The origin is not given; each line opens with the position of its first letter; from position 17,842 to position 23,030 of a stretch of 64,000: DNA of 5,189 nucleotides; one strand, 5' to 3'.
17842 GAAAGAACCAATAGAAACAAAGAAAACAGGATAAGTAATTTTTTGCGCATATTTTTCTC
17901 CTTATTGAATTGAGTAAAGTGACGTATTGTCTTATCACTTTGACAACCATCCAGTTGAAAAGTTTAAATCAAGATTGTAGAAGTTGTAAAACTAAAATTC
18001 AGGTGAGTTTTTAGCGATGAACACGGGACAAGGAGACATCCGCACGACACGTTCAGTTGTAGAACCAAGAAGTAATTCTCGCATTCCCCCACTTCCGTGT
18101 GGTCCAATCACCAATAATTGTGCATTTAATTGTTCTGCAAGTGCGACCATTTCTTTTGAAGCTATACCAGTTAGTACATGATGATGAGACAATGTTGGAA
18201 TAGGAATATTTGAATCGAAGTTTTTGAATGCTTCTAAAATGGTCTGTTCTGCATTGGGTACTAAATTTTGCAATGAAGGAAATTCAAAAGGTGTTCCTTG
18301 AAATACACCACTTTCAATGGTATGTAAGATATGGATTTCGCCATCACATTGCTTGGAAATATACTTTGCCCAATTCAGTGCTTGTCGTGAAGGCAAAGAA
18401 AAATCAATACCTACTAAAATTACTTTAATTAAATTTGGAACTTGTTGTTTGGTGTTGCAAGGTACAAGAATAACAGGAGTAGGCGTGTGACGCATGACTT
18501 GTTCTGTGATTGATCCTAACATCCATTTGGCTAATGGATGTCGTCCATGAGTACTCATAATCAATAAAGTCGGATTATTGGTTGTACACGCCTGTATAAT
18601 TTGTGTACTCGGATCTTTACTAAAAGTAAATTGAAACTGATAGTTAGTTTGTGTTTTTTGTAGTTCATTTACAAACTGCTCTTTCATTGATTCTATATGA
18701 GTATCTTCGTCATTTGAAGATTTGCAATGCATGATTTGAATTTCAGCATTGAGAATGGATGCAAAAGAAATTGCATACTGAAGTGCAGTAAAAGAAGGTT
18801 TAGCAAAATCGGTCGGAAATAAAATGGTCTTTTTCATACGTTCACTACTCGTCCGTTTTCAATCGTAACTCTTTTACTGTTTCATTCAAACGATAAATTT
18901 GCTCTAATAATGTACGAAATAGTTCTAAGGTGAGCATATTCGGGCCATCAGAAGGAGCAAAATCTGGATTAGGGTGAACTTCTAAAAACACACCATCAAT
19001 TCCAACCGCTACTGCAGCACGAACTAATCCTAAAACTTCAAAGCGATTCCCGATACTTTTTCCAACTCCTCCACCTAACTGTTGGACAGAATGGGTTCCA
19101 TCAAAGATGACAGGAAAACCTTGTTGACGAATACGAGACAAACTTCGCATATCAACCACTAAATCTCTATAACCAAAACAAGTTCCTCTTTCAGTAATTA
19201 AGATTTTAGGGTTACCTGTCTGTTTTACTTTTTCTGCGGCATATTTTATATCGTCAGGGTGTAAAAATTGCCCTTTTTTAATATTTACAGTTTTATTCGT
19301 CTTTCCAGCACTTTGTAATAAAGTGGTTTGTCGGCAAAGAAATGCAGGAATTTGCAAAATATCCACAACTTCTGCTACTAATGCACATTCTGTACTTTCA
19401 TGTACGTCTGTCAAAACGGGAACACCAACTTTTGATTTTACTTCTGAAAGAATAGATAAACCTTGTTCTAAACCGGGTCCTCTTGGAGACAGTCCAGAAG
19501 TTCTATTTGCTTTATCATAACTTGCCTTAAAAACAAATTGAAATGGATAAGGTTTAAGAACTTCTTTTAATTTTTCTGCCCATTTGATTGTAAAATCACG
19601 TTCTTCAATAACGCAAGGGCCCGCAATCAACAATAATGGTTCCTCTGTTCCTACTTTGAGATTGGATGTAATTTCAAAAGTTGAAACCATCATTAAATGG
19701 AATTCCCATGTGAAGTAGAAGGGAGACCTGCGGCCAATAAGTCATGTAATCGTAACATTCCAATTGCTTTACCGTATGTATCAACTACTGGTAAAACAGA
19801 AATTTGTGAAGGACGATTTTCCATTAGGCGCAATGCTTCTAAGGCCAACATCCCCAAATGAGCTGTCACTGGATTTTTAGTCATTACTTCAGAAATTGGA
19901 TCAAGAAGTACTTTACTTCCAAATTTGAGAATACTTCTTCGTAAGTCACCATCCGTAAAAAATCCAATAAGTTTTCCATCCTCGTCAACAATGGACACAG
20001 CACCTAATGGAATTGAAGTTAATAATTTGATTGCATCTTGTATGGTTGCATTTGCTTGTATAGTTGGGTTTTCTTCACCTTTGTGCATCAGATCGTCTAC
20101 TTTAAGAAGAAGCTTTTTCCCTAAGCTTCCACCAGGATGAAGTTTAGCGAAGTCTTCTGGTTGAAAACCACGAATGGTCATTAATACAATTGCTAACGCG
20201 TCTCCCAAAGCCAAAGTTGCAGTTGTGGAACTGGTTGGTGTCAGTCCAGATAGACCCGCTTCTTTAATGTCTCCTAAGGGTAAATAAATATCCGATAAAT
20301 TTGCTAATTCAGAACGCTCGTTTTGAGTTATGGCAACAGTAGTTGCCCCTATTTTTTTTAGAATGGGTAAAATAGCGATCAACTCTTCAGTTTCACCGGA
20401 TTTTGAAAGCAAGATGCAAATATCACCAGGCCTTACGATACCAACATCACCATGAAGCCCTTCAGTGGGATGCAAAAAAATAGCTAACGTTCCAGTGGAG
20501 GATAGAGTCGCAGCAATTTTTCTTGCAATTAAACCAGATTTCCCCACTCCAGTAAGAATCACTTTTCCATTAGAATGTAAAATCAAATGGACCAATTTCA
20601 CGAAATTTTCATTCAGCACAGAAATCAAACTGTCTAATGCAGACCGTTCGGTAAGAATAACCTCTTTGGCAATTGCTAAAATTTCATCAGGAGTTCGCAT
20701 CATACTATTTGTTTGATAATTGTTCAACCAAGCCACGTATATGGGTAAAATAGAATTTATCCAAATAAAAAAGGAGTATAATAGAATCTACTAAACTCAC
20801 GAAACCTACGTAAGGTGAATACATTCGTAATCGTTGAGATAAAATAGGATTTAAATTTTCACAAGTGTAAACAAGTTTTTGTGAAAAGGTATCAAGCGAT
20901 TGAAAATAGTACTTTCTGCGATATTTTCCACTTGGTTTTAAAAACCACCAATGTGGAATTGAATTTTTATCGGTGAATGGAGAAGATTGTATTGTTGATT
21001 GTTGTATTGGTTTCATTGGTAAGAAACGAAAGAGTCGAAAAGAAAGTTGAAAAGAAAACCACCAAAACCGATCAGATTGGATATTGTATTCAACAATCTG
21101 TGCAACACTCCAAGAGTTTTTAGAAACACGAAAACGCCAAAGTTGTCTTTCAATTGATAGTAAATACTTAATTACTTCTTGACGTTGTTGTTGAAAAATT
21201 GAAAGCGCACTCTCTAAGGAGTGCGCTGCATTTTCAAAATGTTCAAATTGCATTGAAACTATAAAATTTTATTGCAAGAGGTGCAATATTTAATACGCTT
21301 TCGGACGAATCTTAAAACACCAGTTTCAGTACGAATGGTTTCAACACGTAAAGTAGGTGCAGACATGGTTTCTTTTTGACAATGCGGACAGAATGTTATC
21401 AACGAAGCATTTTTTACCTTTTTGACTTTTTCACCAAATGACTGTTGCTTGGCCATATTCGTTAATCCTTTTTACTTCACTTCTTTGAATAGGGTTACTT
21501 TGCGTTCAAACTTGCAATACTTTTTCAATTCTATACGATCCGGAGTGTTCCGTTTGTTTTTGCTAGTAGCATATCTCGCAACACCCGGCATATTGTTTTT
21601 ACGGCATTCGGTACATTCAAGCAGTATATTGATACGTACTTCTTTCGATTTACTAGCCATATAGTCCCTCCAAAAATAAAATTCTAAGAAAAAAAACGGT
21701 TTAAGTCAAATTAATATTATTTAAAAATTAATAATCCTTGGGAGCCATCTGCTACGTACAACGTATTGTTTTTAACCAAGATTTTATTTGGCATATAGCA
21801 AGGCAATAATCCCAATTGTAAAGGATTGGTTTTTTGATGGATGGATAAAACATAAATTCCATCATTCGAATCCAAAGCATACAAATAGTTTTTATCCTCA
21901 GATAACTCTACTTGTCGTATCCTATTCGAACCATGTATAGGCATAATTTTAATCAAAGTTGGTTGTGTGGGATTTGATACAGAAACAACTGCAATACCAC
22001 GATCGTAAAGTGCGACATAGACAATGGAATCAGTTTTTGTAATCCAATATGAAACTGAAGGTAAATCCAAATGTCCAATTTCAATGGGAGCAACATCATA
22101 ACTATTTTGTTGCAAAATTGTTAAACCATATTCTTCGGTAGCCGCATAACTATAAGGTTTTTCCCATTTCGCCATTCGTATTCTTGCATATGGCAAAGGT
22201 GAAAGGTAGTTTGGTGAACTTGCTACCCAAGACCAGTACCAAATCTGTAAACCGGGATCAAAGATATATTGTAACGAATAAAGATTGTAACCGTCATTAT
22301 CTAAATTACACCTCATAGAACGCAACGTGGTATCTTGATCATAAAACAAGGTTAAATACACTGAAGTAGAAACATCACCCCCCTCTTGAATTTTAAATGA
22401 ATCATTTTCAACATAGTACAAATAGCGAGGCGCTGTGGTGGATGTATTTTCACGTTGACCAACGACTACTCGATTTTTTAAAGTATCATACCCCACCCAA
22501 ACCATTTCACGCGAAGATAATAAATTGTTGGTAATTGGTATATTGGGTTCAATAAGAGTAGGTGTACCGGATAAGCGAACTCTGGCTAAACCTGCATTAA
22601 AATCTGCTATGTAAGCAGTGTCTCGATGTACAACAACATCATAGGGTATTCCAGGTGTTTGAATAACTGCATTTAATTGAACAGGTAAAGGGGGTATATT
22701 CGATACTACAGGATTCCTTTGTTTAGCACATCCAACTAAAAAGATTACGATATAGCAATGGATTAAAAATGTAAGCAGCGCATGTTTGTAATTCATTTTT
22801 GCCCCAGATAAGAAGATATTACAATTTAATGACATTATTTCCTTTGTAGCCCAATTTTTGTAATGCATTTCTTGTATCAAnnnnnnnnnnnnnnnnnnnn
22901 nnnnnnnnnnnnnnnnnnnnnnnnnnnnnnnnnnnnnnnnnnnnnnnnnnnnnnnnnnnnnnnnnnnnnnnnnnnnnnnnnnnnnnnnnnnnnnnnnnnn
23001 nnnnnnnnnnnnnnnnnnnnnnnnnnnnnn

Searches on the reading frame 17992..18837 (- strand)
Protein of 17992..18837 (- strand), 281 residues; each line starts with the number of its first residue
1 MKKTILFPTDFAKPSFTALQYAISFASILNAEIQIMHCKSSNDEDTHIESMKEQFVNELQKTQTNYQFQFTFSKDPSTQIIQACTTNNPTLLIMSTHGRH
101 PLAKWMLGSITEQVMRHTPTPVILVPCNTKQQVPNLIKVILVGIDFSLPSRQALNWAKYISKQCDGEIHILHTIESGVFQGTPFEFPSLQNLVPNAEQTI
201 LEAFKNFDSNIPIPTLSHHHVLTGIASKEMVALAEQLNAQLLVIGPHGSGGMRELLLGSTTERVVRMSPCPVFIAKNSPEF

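Call 73: search_protein_families(library=pfam, proteins=[window:17992-18837:-], max_evalue=0.0001)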
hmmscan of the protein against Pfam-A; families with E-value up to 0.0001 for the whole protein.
window:17992-18837:- (281 aa): 1 family
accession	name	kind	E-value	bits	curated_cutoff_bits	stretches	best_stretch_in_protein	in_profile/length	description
PF00582.32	Usp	-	9e-47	159.6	24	2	138-276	3-141/141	Universal stress protein family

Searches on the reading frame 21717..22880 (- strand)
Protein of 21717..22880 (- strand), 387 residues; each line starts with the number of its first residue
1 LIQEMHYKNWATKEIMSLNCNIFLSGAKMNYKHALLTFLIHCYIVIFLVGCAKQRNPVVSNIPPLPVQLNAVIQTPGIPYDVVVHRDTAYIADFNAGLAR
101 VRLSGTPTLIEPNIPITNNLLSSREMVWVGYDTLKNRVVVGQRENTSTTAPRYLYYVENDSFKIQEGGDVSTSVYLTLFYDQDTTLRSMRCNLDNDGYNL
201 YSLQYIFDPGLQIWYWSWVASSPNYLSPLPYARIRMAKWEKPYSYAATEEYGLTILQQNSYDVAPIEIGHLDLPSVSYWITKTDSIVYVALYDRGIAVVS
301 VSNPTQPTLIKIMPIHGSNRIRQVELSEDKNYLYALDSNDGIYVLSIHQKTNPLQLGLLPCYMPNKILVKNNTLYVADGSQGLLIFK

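Call 73: search_protein_families(library=pfam, proteins=[window:21717-22880:-], max_evalue=0.0001)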
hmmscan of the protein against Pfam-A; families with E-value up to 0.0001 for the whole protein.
window:21717-22880:- (387 aa): 1 family
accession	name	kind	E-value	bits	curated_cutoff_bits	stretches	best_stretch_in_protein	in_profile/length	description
PF08309.17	LVIVD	-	4.6e-09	35.9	20.2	0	287-311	14-38/42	LVIVD repeat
